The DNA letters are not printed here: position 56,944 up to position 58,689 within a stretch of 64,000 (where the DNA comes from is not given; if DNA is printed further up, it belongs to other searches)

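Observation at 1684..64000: Extreme iteration of PrpD-family and TctC/Bug genes with no TctA/TctB partner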

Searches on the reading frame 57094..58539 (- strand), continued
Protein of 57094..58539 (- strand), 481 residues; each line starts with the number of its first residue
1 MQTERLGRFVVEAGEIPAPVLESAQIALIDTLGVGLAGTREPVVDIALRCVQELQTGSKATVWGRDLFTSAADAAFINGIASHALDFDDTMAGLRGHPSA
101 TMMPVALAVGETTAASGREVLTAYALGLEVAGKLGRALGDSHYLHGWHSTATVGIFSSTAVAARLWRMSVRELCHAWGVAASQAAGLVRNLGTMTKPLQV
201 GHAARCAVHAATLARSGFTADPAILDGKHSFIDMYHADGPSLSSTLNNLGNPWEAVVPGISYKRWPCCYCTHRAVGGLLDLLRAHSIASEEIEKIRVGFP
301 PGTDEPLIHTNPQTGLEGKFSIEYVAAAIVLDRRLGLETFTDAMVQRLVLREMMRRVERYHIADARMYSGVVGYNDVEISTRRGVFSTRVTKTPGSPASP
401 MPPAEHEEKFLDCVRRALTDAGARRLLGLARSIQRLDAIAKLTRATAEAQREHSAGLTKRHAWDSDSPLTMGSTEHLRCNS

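Call 51: find_homologous_proteins(query=window:57094-58539:-, max_evalue=1e-50)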
Query window:57094-58539:- (481 aa): 1109 proteins with E <= 1e-50 among 8000 candidates; the best 120 are listed.
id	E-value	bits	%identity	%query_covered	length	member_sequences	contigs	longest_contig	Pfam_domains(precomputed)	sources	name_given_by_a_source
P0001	2.3e-290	981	92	100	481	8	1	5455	PF19305.5,PF03972.20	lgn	-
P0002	7.7e-181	620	61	94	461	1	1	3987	PF19305.5,PF03972.20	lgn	-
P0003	7.2e-180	617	62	94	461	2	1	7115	PF19305.5,PF03972.20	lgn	-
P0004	3.3e-176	605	59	94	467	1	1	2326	PF19305.5,PF03972.20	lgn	-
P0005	1.6e-173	596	60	93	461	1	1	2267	PF19305.5,PF03972.20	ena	-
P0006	6.1e-173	594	59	95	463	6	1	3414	PF19305.5,PF03972.20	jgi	-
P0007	1.1e-172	593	61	92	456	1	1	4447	PF19305.5,PF03972.20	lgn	-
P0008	1.2e-172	593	60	95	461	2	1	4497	PF19305.5,PF03972.20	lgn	-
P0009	2.0e-172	593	58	94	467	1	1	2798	PF19305.5,PF03972.20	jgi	jgi:2-methylcitrate dehydratase PrpD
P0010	1.8e-169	583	57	94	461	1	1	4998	PF19305.5,PF03972.20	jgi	-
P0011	4.4e-169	581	60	94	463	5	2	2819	PF19305.5,PF03972.20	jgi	jgi:2-methylcitrate dehydratase PrpD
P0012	6.3e-169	581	59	94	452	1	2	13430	PF19305.5,PF03972.20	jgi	jgi:2-methylcitrate dehydratase PrpD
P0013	1.2e-168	580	59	93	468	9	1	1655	PF19305.5,PF03972.20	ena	-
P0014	1.8e-168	579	60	93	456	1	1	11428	PF19305.5,PF03972.20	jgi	jgi:2-methylcitrate dehydratase PrpD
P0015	4.4e-168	578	60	93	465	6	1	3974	PF19305.5,PF03972.20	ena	-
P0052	1.5e-163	563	59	93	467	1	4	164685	PF19305.5,PF03972.20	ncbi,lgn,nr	ncbi:MAG: MmgE/PrpD family protein [Betaproteobacteria bacterium]|nr:MmgE/PrpD family protein [Betap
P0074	1.7e-162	560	55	92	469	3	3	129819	PF19305.5,PF03972.20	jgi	jgi:2-methylcitrate dehydratase PrpD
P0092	1.3e-161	557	57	96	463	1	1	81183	PF19305.5,PF03972.20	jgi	-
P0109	5.3e-161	555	58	94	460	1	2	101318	PF19305.5,PF03972.20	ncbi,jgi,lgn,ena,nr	ncbi:MAG TPA: MmgE/PrpD family protein [Burkholderiales bacterium]|nr:MmgE/PrpD family protein [Burk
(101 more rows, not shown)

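Call 52: find_encoding_contigs(protein=P0052, flank=10000, max_places=1)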
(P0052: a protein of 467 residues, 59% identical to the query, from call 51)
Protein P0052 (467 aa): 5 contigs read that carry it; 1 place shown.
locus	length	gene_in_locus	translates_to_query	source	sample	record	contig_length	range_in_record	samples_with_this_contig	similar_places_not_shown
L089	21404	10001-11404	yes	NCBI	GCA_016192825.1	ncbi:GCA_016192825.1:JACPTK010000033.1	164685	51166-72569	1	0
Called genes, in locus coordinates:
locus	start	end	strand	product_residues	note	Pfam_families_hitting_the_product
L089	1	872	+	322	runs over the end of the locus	PF08240:ADH_N, PF00107:ADH_zinc_N, PF13602:ADH_zinc_N_2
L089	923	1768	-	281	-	PF09339:HTH_IclR (weak), PF01614:IclR_C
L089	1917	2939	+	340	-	PF01547:SBP_bac_1 (faint), PF13531:SBP_bac_11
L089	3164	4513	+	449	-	PF03972:MmgE_PrpD_N, PF19305:MmgE_PrpD_C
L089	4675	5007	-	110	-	PF03446:NAD_binding_2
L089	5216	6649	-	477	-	PF03972:MmgE_PrpD_N, PF19305:MmgE_PrpD_C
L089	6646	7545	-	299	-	PF08450:SGL, PF01436:NHL (faint)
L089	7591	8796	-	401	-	PF02515:CoA_transf_3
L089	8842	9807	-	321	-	PF00682:HMGL-like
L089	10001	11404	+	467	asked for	PF03972:MmgE_PrpD_N, PF19305:MmgE_PrpD_C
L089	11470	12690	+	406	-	PF02515:CoA_transf_3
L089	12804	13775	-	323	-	PF03401:TctC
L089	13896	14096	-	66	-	-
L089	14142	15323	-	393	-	PF02771:Acyl-CoA_dh_N, PF02770:Acyl-CoA_dh_M, PF00441:Acyl-CoA_dh_1, PF08028:Acyl-CoA_dh_2 (weak)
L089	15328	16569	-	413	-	PF02771:Acyl-CoA_dh_N, PF02770:Acyl-CoA_dh_M, PF00441:Acyl-CoA_dh_1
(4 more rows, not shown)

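Call 53: find_encoding_contigs(protein=P0109, flank=10000, max_places=1)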
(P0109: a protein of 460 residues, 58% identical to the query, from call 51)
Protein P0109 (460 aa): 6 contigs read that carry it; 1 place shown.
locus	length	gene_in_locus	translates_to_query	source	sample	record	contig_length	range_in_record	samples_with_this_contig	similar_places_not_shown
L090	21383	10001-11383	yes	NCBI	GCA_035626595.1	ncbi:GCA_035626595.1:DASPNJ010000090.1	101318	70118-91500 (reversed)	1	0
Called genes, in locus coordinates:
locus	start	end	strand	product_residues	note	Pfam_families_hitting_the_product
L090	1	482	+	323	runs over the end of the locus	PF03401:TctC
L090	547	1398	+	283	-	PF13452:FAS1_DH_region, PF27832:Htd2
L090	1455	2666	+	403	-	PF02515:CoA_transf_3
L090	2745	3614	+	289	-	PF01555:N6_N4_Mtase (weak), PF08123:DOT1 (weak), PF09445:Methyltransf_15 (weak), PF13649:Methyltransf_25, PF13847:Methyltransf_31, PF08241:Methyltransf_11 (weak)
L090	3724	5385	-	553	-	PF00246:Peptidase_M14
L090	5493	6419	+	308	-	PF02737:3HCDH_N, PF00725:3HCDH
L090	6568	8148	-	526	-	PF27104:FimW_N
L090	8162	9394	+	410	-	-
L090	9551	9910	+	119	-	PF18291:HU-HIG (weak), PF00216:Bac_DNA_binding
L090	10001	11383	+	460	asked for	PF03972:MmgE_PrpD_N, PF19305:MmgE_PrpD_C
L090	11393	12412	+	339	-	PF01435:Peptidase_M48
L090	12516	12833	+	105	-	-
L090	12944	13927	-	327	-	PF03401:TctC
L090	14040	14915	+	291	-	PF13714:PEP_mutase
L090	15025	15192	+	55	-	-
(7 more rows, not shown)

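Call 54: find_encoding_contigs(protein=P0074, flank=10000, max_places=1)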
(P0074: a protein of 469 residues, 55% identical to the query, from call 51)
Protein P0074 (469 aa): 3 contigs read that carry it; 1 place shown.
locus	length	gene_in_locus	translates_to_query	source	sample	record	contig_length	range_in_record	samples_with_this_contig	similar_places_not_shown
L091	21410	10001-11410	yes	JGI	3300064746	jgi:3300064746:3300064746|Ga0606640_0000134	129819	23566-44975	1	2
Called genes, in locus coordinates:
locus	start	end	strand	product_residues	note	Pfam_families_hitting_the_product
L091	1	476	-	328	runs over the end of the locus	PF03401:TctC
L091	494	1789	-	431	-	PF00144:Beta-lactamase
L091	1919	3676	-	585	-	PF02776:TPP_enzyme_N, PF00205:TPP_enzyme_M, PF02775:TPP_enzyme_C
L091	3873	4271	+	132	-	-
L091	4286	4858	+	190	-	PF13436:Gly-zipper_OmpA (weak)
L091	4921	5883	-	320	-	PF03401:TctC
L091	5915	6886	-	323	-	PF03401:TctC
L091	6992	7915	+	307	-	PF13230:GATase_4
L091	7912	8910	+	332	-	PF03401:TctC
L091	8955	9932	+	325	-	PF03401:TctC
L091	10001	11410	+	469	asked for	PF03972:MmgE_PrpD_N, PF19305:MmgE_PrpD_C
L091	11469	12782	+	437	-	-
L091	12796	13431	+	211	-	-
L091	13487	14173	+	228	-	-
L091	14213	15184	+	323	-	PF03401:TctC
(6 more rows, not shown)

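Call 55: find_encoding_contigs(protein=P0092, flank=10000, max_places=1)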
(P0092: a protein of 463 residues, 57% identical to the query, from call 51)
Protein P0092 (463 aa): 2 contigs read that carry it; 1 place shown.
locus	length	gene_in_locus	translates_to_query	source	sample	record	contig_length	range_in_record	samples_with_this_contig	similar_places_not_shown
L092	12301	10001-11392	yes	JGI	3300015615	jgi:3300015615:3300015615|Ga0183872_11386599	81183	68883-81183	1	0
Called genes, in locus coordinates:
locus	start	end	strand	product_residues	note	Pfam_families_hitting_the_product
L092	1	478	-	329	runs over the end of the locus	PF08240:ADH_N, PF00107:ADH_zinc_N, PF13602:ADH_zinc_N_2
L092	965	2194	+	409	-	PF12832:MFS_1_like (weak), PF07690:MFS_1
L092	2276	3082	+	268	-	PF00106:adh_short, PF13561:adh_short_C2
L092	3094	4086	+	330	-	PF14226:DIOX_N, PF03171:2OG-FeII_Oxy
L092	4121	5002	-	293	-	PF02668:TauD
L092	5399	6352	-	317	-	PF02423:OCD_Mu_crystall, PF01488:Shikimate_DH (faint)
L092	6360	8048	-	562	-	PF02776:TPP_enzyme_N, PF00205:TPP_enzyme_M, PF02775:TPP_enzyme_C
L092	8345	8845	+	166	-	PF01042:Ribonuc_L-PSP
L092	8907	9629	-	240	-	PF00378:ECH_1, PF16113:ECH_2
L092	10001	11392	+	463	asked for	PF03972:MmgE_PrpD_N, PF19305:MmgE_PrpD_C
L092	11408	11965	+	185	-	-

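Call 56: find_related_loci(query=A4, collection=metagenome_contigs, flank=10000)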
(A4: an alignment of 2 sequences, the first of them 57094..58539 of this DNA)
Query A4 (481 aa) in metagenome_contigs; peptide patterns used: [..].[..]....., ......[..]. (x = any residue, [..] = any of these).
600 stretches matched a pattern (row limit reached: there are more); 512 encode a relative of the query (tblastn E <= 1e-3); the best 80 are kept; 80 distinct loci.
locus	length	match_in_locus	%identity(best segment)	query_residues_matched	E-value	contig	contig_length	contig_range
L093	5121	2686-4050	56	1-451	1e-165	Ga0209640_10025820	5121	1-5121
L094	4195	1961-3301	57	1-444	9e-167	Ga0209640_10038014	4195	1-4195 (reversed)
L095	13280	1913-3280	55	1-452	1e-162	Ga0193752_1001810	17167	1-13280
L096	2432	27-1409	54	1-456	8e-167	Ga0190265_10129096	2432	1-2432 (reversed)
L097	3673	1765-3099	57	3-447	4e-157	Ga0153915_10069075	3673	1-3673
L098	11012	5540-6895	52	1-449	2e-150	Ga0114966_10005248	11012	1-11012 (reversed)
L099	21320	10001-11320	52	1-437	3e-146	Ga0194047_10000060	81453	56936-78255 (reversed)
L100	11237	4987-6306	51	1-437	3e-145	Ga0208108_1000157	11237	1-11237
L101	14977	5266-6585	51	1-437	3e-145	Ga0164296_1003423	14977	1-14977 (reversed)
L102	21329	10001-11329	53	1-443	6e-144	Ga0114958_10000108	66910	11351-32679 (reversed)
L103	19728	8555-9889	51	1-444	2e-143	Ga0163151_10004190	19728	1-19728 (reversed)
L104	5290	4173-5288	56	3-370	6e-136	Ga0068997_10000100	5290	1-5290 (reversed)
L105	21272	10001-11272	53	27-449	2e-134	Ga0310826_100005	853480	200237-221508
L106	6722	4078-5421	46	1-446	2e-122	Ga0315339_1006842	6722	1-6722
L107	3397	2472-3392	57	1-304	5e-108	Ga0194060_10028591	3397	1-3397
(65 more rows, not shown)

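Call 63: search_dna_similar(query=window:57094-58539:-, collection=plasmids, mode=protein, max_rows=25, max_evalue=1e-40)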
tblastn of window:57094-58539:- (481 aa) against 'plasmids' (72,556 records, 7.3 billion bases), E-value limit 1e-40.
Records with a match: 223; places in all: 266; records where one place covers at least 80% of the query: 185.
Best place of each record, by identity: <60% 223.
By first word of the organism name: Rhizobium 78; Pseudosulfitobacter 19; Paraburkholderia 11; Agrobacterium 11; Erwinia 9; Haladaptatus 7; Bradyrhizobium 7; Paracoccus 6; Neorhizobium 5; Halobaculum 4; and 37 more.
By predicted mobility (MOB-suite, as given by PLSDB): non-mobilizable 118; conjugative 54; mobilizable 51.
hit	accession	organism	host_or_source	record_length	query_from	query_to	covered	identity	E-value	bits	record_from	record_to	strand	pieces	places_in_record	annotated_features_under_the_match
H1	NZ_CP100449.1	Halomarina sp. BCD28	cell culture,sediment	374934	5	470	97%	36.2%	9e-63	228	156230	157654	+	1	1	MmgE/PrpD family protein | acyl-CoA dehydrogenase family protein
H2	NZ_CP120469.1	Halobaculum limi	cell culture,sediment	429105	5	455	94%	35.8%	2e-57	213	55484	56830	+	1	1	MmgE/PrpD family protein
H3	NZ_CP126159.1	Halobaculum halobium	cell culture,sediment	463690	5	468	96%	34.7%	7e-54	202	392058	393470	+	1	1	MmgE/PrpD family protein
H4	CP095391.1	Natribaculum breve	cell culture,saline soil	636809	3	443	92%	36.3%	3e-77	270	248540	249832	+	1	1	none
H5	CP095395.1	Natribaculum longum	cell culture,saline soil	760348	3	443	92%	36.3%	3e-76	267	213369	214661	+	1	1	none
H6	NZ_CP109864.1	Paracoccus aminovorans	bacteria,human fecal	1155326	15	452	91%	36.2%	5e-57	211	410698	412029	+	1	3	record has no annotation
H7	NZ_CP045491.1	Natronorubrum aibiense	single cell,Xinjiang Aibi Salt Lake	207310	5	417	86%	38.4%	2e-72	256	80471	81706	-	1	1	MmgE/PrpD family protein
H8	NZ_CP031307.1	Natronorubrum bangense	Cell culture,The Bange salt-alkaline ...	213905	15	417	84%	39.3%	5e-66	238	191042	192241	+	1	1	MmgE/PrpD family protein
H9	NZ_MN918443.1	Haloprofundus sp. MHR1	-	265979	6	469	96%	34.0%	7e-59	217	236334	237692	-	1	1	MmgE/PrpD family protein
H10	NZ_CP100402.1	Halorussus aquaticus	cell culture,saline soil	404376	2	444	92%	35.4%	3e-62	226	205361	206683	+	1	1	MmgE/PrpD family protein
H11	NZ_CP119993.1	Halomarina sp. PSR21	cell culture,saline soil from Tarim ...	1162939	16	426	85%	38.2%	1e-70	251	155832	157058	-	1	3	record has no annotation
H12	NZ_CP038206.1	Paracoccus pantotrophus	single cell,soil associated with ...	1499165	12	418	85%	38.4%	2e-63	230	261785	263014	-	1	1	none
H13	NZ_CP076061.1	Cupriavidus sp. EM10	Pure-cultured cell,sewage water sludge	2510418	27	443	87%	37.3%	2e-66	239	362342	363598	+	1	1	none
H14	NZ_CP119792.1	Haladaptatus sp. QDMS2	cell culture,sediment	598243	15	463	93%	34.6%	2e-63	230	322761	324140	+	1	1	MmgE/PrpD family protein | polysaccharide deacetylase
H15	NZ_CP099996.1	Halorussus salilacus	cell culture,Substrate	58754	5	440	91%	35.5%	1e-66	239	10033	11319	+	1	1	MmgE/PrpD family protein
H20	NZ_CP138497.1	Variovorax boronicumulans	Legume root,PacBio whole genome assembly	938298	16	426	85%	37.3%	1e-64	234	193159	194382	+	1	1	MmgE/PrpD family protein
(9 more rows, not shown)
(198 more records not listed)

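Call 64: get_annotated_region(hit=H20, flank=12000)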
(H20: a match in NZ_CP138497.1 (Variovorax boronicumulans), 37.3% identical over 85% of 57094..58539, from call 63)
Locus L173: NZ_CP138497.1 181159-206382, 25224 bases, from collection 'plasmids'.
description: Variovorax boronicumulans strain EBFNA2 plasmid unnamed, complete sequence
organism: Variovorax boronicumulans (NCBI taxid 436515)
taxonomy: Bacteria; Pseudomonadota; Betaproteobacteria; Burkholderiales; Comamonadaceae; Variovorax; Variovorax boronicumulans
host: -; source: Legume root,PacBio whole genome assembly; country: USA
typing (MOB-suite, as given by PLSDB): non-mobilizable; mating-pair formation MPF_T
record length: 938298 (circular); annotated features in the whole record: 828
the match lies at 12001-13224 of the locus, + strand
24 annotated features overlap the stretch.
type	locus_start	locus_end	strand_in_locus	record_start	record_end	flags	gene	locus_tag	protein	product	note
CDS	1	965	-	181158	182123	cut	-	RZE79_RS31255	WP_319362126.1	alpha/beta hydrolase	-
CDS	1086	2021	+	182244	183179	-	-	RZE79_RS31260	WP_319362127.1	LysR family transcriptional regulator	-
CDS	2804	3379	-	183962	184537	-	-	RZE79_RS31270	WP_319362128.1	FCD domain-containing protein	-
CDS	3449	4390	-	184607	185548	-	-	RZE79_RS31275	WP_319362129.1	DMT family transporter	GO:0055085 - transmembrane transport [Evidence IEA]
CDS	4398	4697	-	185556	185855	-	-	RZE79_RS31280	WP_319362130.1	hypothetical protein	-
CDS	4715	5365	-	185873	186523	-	-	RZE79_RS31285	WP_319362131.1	GntR family transcriptional regulator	-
CDS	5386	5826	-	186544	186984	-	-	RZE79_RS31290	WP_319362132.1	VOC family protein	-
CDS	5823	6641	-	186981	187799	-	-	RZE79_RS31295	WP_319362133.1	amino acid ABC transporter ATP-binding protein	-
CDS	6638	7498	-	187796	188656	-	-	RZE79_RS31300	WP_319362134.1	amino acid ABC transporter permease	GO:0006865 - amino acid transport [Evidence IEA]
CDS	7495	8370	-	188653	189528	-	-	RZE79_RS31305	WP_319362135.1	ABC transporter substrate-binding protein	-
CDS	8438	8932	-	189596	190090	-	-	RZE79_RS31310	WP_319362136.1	gamma-glutamylcyclotransferase family protein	-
CDS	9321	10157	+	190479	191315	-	proC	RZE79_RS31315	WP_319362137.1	pyrroline-5-carboxylate reductase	GO:0006561 - proline biosynthetic process [Evidence IEA]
CDS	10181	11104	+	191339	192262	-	gcvA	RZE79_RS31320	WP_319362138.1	transcriptional regulator GcvA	GO:0006355 - regulation of DNA-templated transcription [Evidence IEA]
CDS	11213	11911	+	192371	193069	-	-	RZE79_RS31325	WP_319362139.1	RraA family protein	-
CDS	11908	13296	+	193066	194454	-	-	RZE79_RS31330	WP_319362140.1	MmgE/PrpD family protein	-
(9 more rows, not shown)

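Call 65: get_annotated_region(hit=H7, flank=10000)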
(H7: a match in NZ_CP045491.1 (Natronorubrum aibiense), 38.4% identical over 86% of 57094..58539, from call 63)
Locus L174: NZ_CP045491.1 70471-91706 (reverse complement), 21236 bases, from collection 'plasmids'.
description: Natronorubrum aibiense strain 7-3 plasmid unnamed3
organism: Natronorubrum aibiense (NCBI taxid 348826)
taxonomy: Archaea; Euryarchaeota; Halobacteria; Halobacteriales; Natrialbaceae; Natronorubrum; Natronorubrum aibiense
host: -; source: single cell,Xinjiang Aibi Salt Lake; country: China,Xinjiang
typing (MOB-suite, as given by PLSDB): non-mobilizable
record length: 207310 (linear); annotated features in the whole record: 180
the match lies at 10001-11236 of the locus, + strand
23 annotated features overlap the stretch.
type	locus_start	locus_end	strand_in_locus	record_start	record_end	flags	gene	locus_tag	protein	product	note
CDS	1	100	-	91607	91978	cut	-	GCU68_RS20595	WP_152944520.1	cation:proton antiporter subunit C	-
CDS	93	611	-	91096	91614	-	-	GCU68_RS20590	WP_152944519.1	MnhB domain-containing protein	-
CDS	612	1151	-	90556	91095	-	-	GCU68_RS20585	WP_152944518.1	DUF4040 domain-containing protein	-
CDS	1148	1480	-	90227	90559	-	mnhG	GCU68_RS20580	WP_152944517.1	monovalent cation/H(+) antiporter subunit G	GO:0098662 - inorganic cation transmembrane transport [Evidence IEA]; GO:1902600 - proton transmembrane transport ...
CDS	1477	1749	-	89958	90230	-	-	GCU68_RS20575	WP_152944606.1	cation:proton antiporter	-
CDS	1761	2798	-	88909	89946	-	-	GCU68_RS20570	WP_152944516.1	monovalent cation/H+ antiporter subunit E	-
CDS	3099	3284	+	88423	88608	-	-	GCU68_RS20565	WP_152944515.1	CbtB domain-containing protein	-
CDS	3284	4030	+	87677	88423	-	-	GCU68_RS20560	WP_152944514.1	CbtA family protein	-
CDS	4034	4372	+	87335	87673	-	-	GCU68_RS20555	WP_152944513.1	(2Fe-2S) ferredoxin domain-containing protein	-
CDS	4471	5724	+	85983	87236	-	-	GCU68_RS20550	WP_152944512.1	acyl-CoA dehydrogenase family protein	-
CDS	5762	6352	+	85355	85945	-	-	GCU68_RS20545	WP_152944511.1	MaoC family dehydratase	-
CDS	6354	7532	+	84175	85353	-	-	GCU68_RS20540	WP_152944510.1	CaiB/BaiF CoA-transferase family protein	-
CDS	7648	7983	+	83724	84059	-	-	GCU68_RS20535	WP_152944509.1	hypothetical protein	-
CDS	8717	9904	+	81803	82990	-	-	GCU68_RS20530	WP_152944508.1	thiolase family protein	GO:0006635 - fatty acid beta-oxidation [Evidence IEA]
CDS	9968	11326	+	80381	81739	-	-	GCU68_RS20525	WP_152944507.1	MmgE/PrpD family protein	-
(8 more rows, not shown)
